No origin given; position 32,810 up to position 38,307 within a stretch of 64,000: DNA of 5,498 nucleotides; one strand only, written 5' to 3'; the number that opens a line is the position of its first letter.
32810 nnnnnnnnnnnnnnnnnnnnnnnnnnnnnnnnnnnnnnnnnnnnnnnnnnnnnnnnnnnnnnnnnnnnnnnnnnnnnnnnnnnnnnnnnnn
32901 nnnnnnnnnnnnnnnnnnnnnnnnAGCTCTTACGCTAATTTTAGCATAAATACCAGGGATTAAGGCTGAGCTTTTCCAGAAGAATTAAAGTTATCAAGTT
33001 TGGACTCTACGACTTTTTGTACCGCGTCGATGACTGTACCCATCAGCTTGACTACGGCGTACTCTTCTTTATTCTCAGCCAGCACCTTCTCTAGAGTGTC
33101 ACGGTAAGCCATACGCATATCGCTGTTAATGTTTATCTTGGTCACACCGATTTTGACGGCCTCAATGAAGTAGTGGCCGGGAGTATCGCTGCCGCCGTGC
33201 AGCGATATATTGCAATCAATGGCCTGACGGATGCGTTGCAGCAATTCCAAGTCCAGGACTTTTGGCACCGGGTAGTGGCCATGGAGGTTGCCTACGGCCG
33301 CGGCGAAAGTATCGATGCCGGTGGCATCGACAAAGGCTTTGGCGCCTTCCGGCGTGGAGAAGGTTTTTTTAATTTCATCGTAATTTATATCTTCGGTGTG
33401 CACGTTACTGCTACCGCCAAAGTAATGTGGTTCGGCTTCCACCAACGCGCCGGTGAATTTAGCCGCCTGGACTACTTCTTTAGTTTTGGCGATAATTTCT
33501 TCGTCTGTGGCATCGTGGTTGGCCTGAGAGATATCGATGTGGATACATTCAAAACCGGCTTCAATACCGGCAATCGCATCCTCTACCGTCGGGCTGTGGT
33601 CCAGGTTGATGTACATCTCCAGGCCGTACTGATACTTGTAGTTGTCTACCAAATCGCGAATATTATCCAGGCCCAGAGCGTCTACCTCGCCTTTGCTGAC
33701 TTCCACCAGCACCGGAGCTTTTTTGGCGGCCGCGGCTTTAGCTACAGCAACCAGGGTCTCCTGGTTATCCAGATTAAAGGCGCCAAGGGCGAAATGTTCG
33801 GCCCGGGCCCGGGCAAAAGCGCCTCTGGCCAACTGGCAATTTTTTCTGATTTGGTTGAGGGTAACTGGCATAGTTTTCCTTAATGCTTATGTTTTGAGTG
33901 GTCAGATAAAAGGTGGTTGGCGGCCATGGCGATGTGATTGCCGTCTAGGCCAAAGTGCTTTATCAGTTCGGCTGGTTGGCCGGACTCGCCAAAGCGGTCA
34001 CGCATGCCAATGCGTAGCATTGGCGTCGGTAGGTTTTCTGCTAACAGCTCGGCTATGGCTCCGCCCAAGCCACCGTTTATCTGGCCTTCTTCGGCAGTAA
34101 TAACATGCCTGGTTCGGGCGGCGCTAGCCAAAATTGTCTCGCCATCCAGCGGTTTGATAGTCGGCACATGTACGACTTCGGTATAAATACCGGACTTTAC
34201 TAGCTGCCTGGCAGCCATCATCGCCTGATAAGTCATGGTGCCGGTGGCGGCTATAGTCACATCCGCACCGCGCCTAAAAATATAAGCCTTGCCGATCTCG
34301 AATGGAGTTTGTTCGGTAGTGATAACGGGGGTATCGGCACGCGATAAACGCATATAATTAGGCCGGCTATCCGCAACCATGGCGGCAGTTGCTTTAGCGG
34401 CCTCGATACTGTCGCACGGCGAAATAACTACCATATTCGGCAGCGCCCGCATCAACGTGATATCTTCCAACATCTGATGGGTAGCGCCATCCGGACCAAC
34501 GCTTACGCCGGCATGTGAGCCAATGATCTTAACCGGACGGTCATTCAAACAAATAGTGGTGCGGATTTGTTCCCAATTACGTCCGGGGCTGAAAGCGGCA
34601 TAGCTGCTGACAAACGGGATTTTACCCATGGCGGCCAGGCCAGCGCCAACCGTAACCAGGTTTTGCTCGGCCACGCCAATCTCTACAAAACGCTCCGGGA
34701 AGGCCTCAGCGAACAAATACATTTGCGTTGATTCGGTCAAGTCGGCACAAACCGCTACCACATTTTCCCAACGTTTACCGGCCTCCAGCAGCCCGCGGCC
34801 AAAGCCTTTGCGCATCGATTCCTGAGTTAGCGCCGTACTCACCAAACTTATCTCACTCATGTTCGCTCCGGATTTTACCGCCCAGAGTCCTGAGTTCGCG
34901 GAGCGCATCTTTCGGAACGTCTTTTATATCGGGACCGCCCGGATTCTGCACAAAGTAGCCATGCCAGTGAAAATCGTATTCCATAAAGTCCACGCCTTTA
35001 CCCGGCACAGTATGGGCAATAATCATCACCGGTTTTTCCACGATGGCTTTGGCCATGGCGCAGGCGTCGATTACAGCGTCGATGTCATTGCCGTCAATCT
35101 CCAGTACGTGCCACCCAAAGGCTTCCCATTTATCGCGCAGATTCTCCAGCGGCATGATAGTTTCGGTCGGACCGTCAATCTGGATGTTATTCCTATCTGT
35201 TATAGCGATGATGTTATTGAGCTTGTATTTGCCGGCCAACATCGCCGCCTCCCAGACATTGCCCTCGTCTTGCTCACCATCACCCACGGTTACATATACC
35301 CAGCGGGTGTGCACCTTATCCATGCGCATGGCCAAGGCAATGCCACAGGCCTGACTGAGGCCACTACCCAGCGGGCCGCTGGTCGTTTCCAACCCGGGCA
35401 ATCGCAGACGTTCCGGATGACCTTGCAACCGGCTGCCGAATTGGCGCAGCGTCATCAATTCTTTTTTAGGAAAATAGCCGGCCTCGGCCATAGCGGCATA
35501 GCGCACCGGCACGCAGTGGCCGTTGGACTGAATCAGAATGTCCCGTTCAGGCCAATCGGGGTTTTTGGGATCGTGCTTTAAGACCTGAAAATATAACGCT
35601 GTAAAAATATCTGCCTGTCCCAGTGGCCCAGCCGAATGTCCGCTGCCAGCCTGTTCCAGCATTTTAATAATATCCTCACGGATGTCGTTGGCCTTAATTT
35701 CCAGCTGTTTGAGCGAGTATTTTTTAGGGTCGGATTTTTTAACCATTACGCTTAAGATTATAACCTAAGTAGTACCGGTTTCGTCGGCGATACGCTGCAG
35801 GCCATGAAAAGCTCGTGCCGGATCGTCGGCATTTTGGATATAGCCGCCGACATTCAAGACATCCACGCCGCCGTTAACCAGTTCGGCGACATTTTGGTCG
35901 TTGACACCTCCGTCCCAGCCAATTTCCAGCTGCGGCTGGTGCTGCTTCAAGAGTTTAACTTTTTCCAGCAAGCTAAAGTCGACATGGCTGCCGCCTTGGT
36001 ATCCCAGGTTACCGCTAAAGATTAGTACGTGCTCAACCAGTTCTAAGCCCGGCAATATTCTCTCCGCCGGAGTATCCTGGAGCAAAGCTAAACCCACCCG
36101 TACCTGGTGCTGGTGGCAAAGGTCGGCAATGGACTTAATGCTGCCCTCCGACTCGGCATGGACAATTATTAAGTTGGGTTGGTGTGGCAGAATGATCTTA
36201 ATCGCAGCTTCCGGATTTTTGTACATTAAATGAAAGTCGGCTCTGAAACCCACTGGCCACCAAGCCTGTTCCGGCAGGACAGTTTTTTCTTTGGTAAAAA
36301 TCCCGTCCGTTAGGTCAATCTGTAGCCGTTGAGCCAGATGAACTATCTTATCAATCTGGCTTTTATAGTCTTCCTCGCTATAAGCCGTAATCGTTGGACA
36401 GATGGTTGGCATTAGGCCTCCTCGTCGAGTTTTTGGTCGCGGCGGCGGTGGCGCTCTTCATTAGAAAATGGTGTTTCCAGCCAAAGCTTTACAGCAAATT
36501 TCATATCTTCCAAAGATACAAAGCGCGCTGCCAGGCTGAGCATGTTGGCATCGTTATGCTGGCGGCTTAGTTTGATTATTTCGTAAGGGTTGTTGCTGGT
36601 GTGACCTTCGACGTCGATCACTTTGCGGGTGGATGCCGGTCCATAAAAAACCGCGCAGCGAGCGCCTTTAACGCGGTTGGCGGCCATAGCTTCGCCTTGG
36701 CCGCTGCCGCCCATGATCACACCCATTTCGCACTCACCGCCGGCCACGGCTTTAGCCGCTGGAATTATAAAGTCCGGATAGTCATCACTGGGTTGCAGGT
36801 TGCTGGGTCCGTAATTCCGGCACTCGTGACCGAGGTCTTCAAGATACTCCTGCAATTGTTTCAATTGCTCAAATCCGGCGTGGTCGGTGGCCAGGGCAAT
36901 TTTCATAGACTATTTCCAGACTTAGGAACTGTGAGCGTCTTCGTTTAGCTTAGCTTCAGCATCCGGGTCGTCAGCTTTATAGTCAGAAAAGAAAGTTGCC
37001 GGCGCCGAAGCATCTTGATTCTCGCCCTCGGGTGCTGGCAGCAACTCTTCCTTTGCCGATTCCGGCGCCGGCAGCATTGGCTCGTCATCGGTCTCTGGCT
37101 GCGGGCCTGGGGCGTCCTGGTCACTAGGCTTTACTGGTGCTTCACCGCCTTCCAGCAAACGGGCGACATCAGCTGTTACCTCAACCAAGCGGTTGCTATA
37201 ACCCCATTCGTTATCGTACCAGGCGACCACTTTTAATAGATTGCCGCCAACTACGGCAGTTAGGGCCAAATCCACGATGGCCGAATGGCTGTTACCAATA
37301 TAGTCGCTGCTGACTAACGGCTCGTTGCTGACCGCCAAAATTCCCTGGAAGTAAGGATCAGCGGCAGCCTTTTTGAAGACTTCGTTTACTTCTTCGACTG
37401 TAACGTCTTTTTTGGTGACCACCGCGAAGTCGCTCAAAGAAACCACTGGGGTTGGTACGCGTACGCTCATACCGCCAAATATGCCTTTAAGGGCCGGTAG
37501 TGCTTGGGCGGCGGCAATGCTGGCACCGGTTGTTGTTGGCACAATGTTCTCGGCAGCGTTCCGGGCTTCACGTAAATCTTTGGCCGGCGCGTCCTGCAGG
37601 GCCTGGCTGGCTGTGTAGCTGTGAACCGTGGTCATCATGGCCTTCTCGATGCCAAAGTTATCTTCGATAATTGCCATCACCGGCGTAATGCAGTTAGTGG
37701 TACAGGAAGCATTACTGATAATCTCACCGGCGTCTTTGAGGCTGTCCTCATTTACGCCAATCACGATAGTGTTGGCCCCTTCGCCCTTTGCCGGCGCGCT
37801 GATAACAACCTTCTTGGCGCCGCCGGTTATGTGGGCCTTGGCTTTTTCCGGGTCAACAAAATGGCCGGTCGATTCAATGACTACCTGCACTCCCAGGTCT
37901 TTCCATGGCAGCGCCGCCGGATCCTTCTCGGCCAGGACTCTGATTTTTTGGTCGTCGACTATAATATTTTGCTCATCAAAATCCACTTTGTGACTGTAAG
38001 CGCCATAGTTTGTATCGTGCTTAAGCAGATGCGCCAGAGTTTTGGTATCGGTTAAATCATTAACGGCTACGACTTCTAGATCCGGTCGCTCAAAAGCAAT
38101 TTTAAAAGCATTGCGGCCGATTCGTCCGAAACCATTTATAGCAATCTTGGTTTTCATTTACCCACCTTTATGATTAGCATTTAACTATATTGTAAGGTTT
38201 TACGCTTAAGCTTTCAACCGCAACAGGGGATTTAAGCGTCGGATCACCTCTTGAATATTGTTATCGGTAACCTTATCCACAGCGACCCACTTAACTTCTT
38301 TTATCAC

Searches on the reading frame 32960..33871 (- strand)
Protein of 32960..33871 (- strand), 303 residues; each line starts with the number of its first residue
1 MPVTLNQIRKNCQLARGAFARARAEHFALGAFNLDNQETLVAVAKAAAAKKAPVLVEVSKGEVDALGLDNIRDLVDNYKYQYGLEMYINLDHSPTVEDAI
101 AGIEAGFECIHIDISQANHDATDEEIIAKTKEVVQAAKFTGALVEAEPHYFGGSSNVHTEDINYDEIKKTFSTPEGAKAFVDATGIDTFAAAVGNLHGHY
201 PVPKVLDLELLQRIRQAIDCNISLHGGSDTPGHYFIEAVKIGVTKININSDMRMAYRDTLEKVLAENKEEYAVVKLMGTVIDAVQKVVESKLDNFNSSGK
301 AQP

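Call 51: search_protein_families(library=pfam, proteins=[window:32960-33871:-], max_evalue=0.00001)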
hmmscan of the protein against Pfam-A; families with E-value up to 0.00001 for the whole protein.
window:32960-33871:- (303 aa): 1 family
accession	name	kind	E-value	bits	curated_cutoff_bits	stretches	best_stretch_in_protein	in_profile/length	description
PF01116.26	F_bP_aldolase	-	1.2e-62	212.4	25.5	1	18-300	6-277/277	Fructose-bisphosphate aldolase class-II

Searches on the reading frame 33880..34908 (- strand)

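Call 51: search_protein_families(library=pfam, proteins=[window:33880-34908:-], max_evalue=0.00001)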
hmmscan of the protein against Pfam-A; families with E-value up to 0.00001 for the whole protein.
window:33880-34908:- (342 aa): 3 families
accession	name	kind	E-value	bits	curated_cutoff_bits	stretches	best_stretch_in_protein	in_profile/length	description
PF02779.29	Transket_pyr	-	1.7e-38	132.4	27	1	31-193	4-172/174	Transketolase, pyrimidine binding domain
PF02780.25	Transketolase_C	-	1.8e-32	112.3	25.9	1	206-326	1-124/124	Transketolase, C-terminal domain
PF22613.1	Transketolase_C_1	-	2.3e-07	31.4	27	1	209-322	3-113/113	Transketolase-like TK C-terminal domain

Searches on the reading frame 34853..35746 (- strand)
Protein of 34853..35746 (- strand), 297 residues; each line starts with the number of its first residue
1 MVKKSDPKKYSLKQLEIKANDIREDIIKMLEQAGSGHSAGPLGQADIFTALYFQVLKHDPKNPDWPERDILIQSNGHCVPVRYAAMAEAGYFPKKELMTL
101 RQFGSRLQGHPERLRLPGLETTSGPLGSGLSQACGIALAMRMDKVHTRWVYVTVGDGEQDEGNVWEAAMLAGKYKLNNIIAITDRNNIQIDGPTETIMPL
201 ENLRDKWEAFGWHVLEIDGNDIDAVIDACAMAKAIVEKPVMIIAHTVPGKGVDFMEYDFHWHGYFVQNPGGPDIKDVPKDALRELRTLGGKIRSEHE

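Call 51: search_protein_families(library=pfam, proteins=[window:34853-35746:-], max_evalue=0.00001)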
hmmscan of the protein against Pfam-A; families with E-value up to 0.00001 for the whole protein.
window:34853-35746:- (297 aa): 3 families
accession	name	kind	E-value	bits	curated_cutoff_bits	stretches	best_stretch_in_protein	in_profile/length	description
PF00456.26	Transketolase_N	-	9e-57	193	22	1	19-263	6-260/334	Transketolase, thiamine diphosphate binding domain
PF00676.26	E1_dh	-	3.7e-13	49.5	22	1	121-236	98-211/300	Dehydrogenase E1 component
PF13292.11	DXP_synthase_N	-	5.2e-10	39.5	21.2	1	4-190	7-175/274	1-deoxy-D-xylulose-5-phosphate synthase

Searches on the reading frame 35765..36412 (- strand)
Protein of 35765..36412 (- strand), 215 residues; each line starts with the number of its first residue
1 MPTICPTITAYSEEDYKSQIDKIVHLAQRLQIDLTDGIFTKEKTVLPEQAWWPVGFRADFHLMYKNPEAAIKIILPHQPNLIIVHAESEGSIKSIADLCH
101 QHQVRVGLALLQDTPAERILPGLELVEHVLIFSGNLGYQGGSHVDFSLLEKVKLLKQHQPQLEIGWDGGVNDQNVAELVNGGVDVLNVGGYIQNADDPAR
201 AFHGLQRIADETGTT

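Call 51: search_protein_families(library=pfam, proteins=[window:35765-36412:-], max_evalue=0.00001)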
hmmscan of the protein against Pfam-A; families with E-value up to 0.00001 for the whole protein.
window:35765-36412:- (215 aa): 1 family
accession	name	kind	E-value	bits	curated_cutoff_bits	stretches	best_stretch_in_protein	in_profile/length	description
PF00834.25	Ribul_P_3_epim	-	1.1e-22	80.9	21.1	1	4-192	2-197/198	Ribulose-phosphate 3 epimerase family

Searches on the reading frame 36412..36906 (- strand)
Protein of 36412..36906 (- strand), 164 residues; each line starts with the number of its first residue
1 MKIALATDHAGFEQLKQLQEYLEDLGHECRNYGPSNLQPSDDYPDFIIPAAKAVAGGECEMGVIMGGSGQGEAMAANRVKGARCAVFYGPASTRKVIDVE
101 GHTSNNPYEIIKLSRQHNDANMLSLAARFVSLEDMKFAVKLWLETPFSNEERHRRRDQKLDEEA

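Call 52: search_protein_families(library=pfam, proteins=[window:36412-36906:-], max_evalue=0.00001)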
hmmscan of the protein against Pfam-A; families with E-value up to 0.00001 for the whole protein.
window:36412-36906:- (164 aa): 1 family
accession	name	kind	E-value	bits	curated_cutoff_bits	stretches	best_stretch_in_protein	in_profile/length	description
PF02502.23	LacAB_rpiB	-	2.1e-38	131.8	24.7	2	3-94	1-91/138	Ribose/Galactose Isomerase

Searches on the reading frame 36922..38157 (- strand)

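Call 52: search_protein_families(library=pfam, proteins=[window:36922-38157:-], max_evalue=0.00001)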
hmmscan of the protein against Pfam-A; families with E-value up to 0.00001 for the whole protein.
window:36922-38157:- (411 aa): 2 families
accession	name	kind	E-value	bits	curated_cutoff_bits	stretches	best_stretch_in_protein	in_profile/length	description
PF02800.25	Gp_dh_C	-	1.5e-54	184.3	24.4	1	157-314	1-158/158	Glyceraldehyde 3-phosphate dehydrogenase, C-terminal domain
PF00044.30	Gp_dh_N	-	3.4e-38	130.4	31.7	1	4-102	2-100/101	Glyceraldehyde 3-phosphate dehydrogenase, NAD binding domain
